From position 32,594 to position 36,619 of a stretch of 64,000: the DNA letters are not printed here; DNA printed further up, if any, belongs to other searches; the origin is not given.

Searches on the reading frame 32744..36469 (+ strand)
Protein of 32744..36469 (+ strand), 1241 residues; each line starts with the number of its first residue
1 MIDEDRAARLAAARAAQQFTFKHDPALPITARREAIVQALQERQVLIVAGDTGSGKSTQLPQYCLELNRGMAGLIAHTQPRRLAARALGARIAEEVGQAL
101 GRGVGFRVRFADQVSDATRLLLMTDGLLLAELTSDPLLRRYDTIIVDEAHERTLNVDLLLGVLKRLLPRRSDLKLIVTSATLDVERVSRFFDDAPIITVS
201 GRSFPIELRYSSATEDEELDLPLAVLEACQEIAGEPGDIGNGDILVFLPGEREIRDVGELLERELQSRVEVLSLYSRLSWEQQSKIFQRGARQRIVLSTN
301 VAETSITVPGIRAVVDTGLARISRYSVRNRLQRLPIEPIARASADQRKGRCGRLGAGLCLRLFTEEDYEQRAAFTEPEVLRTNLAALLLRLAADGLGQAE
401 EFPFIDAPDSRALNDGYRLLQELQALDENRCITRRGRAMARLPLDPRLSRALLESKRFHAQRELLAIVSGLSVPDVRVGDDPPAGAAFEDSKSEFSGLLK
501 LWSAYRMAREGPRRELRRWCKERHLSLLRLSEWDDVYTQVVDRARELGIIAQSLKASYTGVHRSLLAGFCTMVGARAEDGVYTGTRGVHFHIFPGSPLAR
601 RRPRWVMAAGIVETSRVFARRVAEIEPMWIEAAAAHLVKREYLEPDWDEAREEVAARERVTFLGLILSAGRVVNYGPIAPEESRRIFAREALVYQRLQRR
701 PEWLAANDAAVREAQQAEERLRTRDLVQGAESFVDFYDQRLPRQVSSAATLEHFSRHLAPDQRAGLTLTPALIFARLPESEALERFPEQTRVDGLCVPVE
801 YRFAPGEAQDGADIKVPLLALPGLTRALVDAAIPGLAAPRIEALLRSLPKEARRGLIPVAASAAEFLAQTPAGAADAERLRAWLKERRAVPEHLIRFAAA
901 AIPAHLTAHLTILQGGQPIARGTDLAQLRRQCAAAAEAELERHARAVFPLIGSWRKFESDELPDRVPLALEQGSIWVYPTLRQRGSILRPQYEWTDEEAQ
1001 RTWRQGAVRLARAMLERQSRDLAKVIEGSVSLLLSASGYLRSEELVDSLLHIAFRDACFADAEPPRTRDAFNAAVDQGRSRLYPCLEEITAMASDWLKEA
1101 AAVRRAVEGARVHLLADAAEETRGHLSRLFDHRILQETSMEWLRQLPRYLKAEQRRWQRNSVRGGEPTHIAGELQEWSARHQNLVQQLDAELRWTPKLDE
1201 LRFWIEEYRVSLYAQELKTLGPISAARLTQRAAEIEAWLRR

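Call 72: search_protein_families(library=pfam, proteins=[window:32744-36469:+], max_evalue=0.00001)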
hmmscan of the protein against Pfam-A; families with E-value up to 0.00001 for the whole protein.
window:32744-36469:+ (1241 aa): 4 families
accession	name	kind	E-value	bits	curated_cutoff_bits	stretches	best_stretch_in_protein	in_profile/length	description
PF11898.13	DUF3418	-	3.8e-121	406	25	1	651-1233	2-581/582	Domain of unknown function (DUF3418)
PF07717.22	OB_NTP_bind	-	1.5e-12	48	29.5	1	561-636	1-82/83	Oligonucleotide/oligosaccharide-binding (OB)-fold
PF00271.37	Helicase_C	-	1.9e-11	44.6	23.5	1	241-355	15-110/110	Helicase conserved C-terminal domain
PF00270.35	DEAD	-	1.7e-07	31.6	26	1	33-187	5-164/167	DEAD/DEAH box helicase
